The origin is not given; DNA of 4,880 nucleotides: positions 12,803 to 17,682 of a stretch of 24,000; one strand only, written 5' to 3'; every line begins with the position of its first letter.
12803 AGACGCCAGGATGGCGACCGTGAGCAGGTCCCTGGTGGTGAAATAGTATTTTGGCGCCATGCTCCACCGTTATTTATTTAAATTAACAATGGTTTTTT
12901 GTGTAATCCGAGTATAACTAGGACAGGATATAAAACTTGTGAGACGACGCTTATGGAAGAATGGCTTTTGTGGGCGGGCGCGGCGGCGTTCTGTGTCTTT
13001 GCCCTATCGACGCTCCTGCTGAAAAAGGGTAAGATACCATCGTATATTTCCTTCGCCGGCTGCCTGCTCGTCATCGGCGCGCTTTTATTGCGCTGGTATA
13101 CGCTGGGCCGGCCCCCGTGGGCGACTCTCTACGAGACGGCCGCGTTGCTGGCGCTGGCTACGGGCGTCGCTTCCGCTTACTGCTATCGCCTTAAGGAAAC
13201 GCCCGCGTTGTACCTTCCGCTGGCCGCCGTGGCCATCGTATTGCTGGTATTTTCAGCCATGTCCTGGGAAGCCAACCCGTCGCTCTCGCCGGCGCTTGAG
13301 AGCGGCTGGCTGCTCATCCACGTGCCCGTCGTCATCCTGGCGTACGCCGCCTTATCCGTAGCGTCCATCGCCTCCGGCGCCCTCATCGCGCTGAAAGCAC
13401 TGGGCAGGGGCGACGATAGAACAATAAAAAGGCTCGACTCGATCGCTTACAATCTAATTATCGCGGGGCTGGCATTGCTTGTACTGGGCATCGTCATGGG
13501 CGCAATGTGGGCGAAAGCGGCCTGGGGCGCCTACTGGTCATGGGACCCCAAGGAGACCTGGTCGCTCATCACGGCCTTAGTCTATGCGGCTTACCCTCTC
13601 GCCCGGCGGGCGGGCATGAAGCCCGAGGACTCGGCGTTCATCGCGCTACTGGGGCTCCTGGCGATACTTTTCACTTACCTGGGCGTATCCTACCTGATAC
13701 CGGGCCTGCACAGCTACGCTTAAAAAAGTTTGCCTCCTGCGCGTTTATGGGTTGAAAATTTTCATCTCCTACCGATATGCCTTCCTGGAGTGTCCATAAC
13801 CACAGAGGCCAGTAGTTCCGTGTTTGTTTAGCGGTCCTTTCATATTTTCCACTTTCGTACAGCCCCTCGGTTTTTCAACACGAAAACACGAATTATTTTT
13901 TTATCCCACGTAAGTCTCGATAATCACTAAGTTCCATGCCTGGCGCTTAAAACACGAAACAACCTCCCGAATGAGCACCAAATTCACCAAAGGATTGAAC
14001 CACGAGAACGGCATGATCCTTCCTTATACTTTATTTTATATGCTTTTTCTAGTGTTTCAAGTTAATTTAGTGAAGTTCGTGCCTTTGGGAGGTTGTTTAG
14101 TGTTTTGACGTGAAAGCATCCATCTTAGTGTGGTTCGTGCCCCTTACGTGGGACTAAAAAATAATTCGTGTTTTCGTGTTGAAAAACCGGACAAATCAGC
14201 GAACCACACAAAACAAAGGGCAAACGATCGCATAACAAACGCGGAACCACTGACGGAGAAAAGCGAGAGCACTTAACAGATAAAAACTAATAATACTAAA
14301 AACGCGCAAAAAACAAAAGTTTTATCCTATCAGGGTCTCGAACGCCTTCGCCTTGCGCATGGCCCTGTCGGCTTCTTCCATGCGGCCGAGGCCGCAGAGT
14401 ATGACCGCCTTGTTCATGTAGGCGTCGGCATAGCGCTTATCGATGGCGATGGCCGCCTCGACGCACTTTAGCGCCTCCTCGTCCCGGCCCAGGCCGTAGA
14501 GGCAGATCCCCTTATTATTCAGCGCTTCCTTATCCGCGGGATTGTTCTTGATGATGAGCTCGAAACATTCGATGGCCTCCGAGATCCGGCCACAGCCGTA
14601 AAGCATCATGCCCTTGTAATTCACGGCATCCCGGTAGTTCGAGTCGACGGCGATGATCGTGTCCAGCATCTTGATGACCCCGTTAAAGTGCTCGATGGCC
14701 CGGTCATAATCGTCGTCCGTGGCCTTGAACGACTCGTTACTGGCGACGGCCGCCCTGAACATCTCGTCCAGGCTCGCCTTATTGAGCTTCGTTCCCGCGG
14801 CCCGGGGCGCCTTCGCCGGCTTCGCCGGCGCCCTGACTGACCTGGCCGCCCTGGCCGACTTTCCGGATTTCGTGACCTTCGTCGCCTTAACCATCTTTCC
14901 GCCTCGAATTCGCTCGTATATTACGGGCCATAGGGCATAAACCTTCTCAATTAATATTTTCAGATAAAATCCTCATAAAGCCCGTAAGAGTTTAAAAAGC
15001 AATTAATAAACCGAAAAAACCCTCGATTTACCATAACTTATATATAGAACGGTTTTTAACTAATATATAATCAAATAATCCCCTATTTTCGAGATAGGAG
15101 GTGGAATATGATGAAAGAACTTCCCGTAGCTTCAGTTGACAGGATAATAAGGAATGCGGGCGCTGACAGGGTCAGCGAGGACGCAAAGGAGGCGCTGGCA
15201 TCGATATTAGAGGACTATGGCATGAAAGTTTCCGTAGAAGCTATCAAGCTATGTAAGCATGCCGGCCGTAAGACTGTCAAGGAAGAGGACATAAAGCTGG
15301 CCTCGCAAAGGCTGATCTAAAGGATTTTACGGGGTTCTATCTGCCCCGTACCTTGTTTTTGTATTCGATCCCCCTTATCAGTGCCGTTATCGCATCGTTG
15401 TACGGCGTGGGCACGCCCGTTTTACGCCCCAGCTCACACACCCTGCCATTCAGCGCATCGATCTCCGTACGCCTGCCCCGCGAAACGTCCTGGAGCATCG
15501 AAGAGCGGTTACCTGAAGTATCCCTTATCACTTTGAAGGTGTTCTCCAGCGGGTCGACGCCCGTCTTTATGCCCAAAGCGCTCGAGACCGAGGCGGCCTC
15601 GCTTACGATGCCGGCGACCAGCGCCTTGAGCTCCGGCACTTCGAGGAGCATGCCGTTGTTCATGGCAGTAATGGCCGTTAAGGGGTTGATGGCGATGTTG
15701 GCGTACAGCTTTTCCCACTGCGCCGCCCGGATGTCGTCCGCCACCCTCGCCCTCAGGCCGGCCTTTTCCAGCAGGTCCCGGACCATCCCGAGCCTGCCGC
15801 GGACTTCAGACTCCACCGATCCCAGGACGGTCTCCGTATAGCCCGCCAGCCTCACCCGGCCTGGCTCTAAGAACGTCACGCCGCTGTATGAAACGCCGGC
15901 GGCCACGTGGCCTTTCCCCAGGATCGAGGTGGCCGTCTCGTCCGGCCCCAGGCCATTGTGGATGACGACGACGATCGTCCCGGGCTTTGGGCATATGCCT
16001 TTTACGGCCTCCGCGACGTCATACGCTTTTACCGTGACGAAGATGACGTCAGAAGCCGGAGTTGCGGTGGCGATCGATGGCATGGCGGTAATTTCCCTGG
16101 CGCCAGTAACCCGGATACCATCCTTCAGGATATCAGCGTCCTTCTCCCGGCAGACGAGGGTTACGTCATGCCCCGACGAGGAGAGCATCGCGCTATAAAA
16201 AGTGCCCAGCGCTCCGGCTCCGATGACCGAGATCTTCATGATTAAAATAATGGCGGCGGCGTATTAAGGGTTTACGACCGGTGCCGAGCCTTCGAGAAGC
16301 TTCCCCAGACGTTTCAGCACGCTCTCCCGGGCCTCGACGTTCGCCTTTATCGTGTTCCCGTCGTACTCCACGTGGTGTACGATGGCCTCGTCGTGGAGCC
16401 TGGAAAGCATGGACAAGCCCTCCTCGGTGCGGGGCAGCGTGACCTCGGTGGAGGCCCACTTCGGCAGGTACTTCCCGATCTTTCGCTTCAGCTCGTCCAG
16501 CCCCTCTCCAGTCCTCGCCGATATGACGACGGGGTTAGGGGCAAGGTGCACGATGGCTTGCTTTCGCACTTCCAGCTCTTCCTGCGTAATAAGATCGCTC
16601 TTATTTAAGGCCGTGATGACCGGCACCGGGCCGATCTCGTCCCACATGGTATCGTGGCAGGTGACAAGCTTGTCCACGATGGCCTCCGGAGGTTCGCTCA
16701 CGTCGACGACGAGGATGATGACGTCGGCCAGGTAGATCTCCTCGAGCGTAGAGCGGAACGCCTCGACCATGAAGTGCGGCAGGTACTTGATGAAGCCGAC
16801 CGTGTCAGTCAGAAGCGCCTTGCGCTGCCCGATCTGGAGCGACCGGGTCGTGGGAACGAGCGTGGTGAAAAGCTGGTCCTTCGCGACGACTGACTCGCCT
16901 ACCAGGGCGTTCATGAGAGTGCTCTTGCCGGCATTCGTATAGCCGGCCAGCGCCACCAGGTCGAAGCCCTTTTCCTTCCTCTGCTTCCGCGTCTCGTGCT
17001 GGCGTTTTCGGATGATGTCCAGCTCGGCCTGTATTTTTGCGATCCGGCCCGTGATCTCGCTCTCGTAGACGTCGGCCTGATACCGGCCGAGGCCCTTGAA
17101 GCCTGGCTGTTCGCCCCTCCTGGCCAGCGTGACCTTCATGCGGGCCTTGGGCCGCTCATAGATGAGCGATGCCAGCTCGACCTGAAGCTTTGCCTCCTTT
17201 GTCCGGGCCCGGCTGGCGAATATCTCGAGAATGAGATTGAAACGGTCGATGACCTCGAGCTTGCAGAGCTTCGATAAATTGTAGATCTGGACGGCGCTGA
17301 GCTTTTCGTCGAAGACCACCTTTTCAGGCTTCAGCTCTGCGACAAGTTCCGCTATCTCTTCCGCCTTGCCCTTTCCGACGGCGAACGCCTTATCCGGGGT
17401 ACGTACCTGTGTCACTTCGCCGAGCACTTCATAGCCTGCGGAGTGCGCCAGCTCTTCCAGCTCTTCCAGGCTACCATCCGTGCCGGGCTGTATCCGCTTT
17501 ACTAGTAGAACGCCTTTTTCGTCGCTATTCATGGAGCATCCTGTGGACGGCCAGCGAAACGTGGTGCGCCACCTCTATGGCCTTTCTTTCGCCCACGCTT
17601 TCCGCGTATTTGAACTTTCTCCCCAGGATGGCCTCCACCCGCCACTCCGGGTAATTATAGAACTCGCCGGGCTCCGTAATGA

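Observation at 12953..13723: CcsA/ResC-type WWD heme-handling protein with no ResB/CcsB partner in view, divergent from the ECF operon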

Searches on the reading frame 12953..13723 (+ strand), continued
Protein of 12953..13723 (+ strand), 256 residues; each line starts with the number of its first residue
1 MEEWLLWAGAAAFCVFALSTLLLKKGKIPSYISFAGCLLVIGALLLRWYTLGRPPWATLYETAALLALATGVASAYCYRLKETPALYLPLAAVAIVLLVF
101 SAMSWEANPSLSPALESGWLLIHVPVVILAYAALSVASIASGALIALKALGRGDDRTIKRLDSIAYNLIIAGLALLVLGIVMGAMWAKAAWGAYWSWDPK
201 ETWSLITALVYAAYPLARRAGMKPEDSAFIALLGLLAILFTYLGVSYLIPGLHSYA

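Call 64: find_encoding_contigs(protein=P0011, flank=10000, max_places=1)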
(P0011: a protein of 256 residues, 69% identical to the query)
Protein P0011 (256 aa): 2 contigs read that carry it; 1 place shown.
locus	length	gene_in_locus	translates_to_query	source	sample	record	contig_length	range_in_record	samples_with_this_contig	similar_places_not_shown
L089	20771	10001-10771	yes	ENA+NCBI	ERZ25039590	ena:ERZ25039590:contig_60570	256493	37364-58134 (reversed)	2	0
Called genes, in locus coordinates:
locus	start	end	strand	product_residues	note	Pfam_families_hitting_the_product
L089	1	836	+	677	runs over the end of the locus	PF00122:E1-E2_ATPase, PF08282:Hydrolase_3 (faint), PF00702:Hydrolase, PF12710:HAD (weak)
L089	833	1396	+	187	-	PF02669:KdpC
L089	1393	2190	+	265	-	PF00582:Usp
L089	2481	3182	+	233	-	PF12838:Fer4_7 (weak), PF13484:Fer4_16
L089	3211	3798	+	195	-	PF01814:Hemerythrin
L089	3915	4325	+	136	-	-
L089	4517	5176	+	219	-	-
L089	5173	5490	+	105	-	-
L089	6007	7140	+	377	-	PF23500:DUF7133, PF07995:GSDH, PF22807:TrAA12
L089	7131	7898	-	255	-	PF01026:TatD_DNase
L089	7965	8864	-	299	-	PF12849:PBP_like_2, PF13531:SBP_bac_11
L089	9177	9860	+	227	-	PF01636:APH (faint)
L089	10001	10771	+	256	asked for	PF01578:Cytochrom_C_asm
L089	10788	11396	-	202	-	PF13181:TPR_8 (faint), PF00515:TPR_1 (faint), PF07719:TPR_2 (faint), PF13371:TPR_9 (faint), PF13428:TPR_14 (faint), PF13432:TPR_16 (faint), PF25062:ARM_TT21_N (weak), PF12569:NatA_aux_su (weak), +5 more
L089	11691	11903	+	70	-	PF00125:Histone, PF00808:CBFD_NFYB_HMF, PF15511:CENP-T_C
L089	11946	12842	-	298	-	PF02558:ApbA, PF08546:ApbA_C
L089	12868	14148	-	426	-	PF13167:GTP-bdg_N, PF16360:GTP-bdg_M, PF03193:RsgA_GTPase (faint), PF00009:GTP_EFTU (faint), PF01926:MMR_HSR1, PF02421:FeoB_N (weak), PF16897:MMR_HSR1_Xtn (weak), PF19275:HflX_C, +1 more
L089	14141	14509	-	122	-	PF09974:DUF2209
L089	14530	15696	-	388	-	PF22025:ThiI_fer, PF02926:THUMP, PF02568:ThiI, PF06508:QueC (faint)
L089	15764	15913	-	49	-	-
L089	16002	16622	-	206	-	PF27998:ArabinogalactanP (weak)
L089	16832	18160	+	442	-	PF02881:SRP54_N, PF00448:SRP54, PF01656:CbiA (faint), PF02978:SRP_SPB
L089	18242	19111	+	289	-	-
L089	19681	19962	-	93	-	-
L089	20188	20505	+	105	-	-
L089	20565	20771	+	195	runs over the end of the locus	PF04013:Methyltrn_RNA_2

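Call 65: find_encoding_contigs(protein=P0019, flank=10000, max_places=1)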
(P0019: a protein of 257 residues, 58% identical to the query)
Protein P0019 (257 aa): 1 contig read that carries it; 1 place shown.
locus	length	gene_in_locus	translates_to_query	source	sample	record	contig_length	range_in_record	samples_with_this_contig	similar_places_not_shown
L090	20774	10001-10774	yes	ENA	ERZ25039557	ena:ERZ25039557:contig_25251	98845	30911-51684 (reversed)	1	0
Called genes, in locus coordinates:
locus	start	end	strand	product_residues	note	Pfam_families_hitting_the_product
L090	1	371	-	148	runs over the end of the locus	-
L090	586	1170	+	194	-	PF00440:TetR_N, PF21303:TetR_C_39 (faint)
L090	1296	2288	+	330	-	PF00083:Sugar_tr (weak), PF07690:MFS_1, PF12832:MFS_1_like (weak)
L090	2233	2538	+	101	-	PF07690:MFS_1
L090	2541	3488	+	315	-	PF02558:ApbA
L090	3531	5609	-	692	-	PF00199:Catalase, PF06628:Catalase-rel, PF01965:DJ-1_PfpI, PF18011:Catalase_C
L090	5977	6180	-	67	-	-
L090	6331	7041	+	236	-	PF12838:Fer4_7 (weak), PF13484:Fer4_16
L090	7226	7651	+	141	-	-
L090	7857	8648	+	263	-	PF23500:DUF7133, PF22807:TrAA12, PF07995:GSDH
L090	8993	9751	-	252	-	PF01026:TatD_DNase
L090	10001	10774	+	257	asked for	PF01578:Cytochrom_C_asm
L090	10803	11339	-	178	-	PF12569:NatA_aux_su (faint), PF13431:TPR_17 (faint), PF00515:TPR_1 (faint), PF07719:TPR_2 (faint), PF13174:TPR_6 (faint), PF13424:TPR_12 (faint), PF13371:TPR_9 (faint), PF13428:TPR_14 (faint), +4 more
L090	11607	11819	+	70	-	PF00125:Histone, PF00808:CBFD_NFYB_HMF, PF15511:CENP-T_C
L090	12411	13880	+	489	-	PF01656:CbiA, PF13500:AAA_26, PF07685:GATase_3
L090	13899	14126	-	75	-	PF21838:DUF6897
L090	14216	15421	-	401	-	PF00005:ABC_tran, PF02463:SMC_N (faint), PF13304:AAA_21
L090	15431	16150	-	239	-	PF02361:CbiQ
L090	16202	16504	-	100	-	PF02553:CbiN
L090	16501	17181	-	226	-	PF01891:CbiM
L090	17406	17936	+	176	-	PF06325:PrmA (weak), PF05175:MTS (faint), PF13847:Methyltransf_31, PF13649:Methyltransf_25, PF08241:Methyltransf_11 (weak)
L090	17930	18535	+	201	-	PF00590:TP_methylase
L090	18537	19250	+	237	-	PF00590:TP_methylase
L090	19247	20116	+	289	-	PF11760:CbiG_N, PF01890:CbiG_C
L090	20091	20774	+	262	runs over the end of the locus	PF00590:TP_methylase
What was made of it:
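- A catalase gene lies 4.4 kb from the gene in L090 (call 65).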

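Call 89: list_cluster_members(proteins=[P0008, P0028, P0030, P0056, P0073, P0011, P0022, P0026, P0053])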
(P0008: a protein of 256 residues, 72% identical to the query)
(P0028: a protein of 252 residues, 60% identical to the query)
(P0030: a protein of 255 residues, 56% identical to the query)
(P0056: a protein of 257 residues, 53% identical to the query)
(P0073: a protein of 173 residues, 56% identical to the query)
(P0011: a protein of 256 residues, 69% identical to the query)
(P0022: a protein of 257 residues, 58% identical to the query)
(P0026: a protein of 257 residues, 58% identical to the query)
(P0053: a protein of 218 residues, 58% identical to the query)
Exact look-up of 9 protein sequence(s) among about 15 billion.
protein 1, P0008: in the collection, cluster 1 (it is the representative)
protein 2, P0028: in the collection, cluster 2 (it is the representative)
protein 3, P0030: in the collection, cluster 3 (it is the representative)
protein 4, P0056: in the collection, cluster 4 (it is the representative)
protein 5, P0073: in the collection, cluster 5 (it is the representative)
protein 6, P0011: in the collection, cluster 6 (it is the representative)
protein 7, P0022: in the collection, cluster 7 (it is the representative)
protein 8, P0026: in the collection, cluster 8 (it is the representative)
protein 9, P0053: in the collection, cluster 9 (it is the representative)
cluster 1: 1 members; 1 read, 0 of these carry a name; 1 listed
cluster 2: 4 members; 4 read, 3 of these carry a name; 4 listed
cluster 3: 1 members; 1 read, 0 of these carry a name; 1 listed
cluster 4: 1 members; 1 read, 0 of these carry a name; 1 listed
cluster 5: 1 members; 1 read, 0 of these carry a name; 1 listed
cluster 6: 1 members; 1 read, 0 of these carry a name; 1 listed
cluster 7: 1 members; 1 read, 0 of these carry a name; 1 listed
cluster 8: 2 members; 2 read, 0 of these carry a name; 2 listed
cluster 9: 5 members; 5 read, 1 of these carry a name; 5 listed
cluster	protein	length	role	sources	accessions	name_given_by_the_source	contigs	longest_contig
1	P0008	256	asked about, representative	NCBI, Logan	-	-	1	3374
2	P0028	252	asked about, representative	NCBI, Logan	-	-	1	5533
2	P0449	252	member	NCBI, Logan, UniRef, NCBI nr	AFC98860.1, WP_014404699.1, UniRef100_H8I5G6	ABC-type transport system involved in cytochrome c biogenesis, permease component ... | ABC-type transport system involved in cytochrome c biogenesis, permease component n=1 ... | cytochrome c biogenesis protein CcsA [Methanocella conradii]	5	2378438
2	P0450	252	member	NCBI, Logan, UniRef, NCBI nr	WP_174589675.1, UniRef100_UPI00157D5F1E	cytochrome c biogenesis protein CcsA [Methanocella conradii] | cytochrome c biogenesis protein CcsA n=1 Tax=Methanocella conradii TaxID=1175444 ...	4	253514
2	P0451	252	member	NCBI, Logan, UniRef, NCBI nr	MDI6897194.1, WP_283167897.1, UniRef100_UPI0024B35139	cytochrome c biogenesis protein CcsA [Methanocella conradii] | cytochrome c biogenesis protein CcsA n=1 Tax=Methanocella conradii TaxID=1175444 ...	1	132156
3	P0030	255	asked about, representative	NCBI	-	-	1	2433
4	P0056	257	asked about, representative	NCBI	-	-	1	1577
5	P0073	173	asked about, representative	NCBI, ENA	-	-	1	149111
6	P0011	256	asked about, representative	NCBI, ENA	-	-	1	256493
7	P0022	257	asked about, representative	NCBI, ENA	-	-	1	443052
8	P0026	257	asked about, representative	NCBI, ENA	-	-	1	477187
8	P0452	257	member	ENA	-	-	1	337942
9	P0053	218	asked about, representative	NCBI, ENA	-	-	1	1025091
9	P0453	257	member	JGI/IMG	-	ABC-type transport system involved in cytochrome c biogenesis permease subunit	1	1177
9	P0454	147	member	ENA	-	-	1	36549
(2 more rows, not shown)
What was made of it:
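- RefSeq already names the M. conradii orthologue 'cytochrome c biogenesis protein CcsA' (call 89).
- Tried and rejected: I rejected this because M. conradii's own protein sits in a cluster whose representative shows a 5.5-kb contig (call 89).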

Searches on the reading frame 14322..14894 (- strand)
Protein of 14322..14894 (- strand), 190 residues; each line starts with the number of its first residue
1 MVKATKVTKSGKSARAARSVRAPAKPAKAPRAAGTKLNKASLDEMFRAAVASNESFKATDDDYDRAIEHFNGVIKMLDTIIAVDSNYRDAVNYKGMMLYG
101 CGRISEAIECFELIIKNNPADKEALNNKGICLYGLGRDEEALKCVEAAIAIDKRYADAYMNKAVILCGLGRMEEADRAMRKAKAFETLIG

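Call 5: search_protein_families(library=pfam, proteins=[window:14322-14894:-], max_evalue=0.001)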
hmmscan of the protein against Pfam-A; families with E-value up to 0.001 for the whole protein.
window:14322-14894:- (190 aa): 15 families
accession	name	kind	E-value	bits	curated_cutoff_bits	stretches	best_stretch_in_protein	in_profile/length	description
PF07719.23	TPR_2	-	2.6e-17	61.9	27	1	123-154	2-33/34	Tetratricopeptide repeat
PF00515.34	TPR_1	-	2.5e-15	56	27.8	1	123-154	2-33/34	Tetratricopeptide repeat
PF13181.12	TPR_8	-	2.7e-12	46.3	25.7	0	123-153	2-32/34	Tetratricopeptide repeat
PF13431.12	TPR_17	-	9.6e-11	41.5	24.4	0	110-142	1-33/34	Tetratricopeptide repeat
PF13424.12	TPR_12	-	1.9e-10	41.2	30.1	1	105-153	20-76/77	Tetratricopeptide repeat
PF13432.12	TPR_16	-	2.8e-10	40.9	32.7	1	102-151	11-60/65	Tetratricopeptide repeat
PF14559.12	TPR_19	-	3.6e-09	37.2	25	1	102-152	5-55/68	Tetratricopeptide repeat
PF13374.12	TPR_10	-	1e-08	35.4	27.5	0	156-182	2-28/42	Tetratricopeptide repeat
PF13414.12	TPR_11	-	1.1e-08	35.1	26.8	1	133-166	5-38/42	TPR repeat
PF13428.12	TPR_14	-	4.5e-08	33.5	23.5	0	93-128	6-41/44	Tetratricopeptide repeat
PF13371.12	TPR_9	-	4.7e-08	33.4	35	0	69-124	10-65/73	Tetratricopeptide repeat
PF13174.12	TPR_6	-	6.5e-06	26.9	26.3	0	102-119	14-31/33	Tetratricopeptide repeat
PF12569.14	NatA_aux_su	-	2.3e-05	24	33.3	1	136-186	206-256/515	N-terminal acetyltransferase A, auxiliary subunit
PF25062.1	ARM_TT21_N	-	3.8e-05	24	40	1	75-176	83-188/222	Tetratricopeptide repeat protein 21 N-terminal ARM repeat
PF13176.12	TPR_7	-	5.2e-05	23.5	27.9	0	124-157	1-34/36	Tetratricopeptide repeat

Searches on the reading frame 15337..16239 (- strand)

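Call 5: search_protein_families(library=pfam, proteins=[window:15337-16239:-], max_evalue=0.001)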
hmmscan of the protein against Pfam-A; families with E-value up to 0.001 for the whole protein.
window:15337-16239:- (300 aa): 6 families
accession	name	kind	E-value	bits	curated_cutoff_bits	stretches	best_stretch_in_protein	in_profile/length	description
PF08546.17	ApbA_C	-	2.4e-38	131.8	22.7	1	169-292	1-125/125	Ketopantoate reductase PanE/ApbA C terminal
PF02558.23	ApbA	-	2.9e-32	111.8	22.2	1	3-143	1-149/150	Ketopantoate reductase PanE/ApbA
PF03807.23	F420_oxidored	-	2.1e-06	28.7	21.6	1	2-95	1-93/94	NADP oxidoreductase coenzyme F420-dependent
PF01210.29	NAD_Gly3P_dh_N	-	0.00019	21.9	23.1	0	2-99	1-108/158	NAD-dependent glycerol-3-phosphate dehydrogenase N-terminus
PF03721.20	UDPG_MGDP_dh_N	-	0.00051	20.1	27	0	1-30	1-30/187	UDP-glucose/GDP-mannose dehydrogenase family, NAD binding domain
PF03446.21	NAD_binding_2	-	0.00077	19.9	21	0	2-91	1-90/161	NAD binding domain of 6-phosphogluconate dehydrogenase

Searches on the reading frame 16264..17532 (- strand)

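Call 5: search_protein_families(library=pfam, proteins=[window:16264-17532:-], max_evalue=0.001)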
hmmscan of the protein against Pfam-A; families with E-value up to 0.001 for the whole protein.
window:16264-17532:- (422 aa): 9 families
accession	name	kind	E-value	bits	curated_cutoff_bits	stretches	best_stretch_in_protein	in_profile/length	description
PF13167.11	GTP-bdg_N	-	9.4e-29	100.3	25.4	1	21-106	3-89/89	GTP-binding GTPase N-terminal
PF01926.29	MMR_HSR1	-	5e-19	68.9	21.9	1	193-292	2-99/113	50S ribosome-binding GTPase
PF16360.10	GTP-bdg_M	-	2.7e-17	63.5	29.5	1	108-185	1-79/79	GTP-binding GTPase Middle Region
PF03193.22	RsgA_GTPase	-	1.9e-09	38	30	0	302-352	53-104/174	RsgA GTPase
PF02421.24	FeoB_N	-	8e-09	35.6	27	1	193-352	3-156/156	Ferrous iron transport protein B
PF16897.10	MMR_HSR1_Xtn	-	2.2e-07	31.2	35.2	1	294-356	47-104/106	C-terminal region of MMR_HSR1 domain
PF00009.33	GTP_EFTU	-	2e-06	27.9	26.5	1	237-357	69-187/188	Elongation factor Tu GTP binding domain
PF00350.29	Dynamin_N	-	1.9e-05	25.2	27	1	193-229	1-37/168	Dynamin family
PF19275.4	HflX_C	-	0.00082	19.8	26.4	0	331-389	9-66/102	HflX C-terminal domain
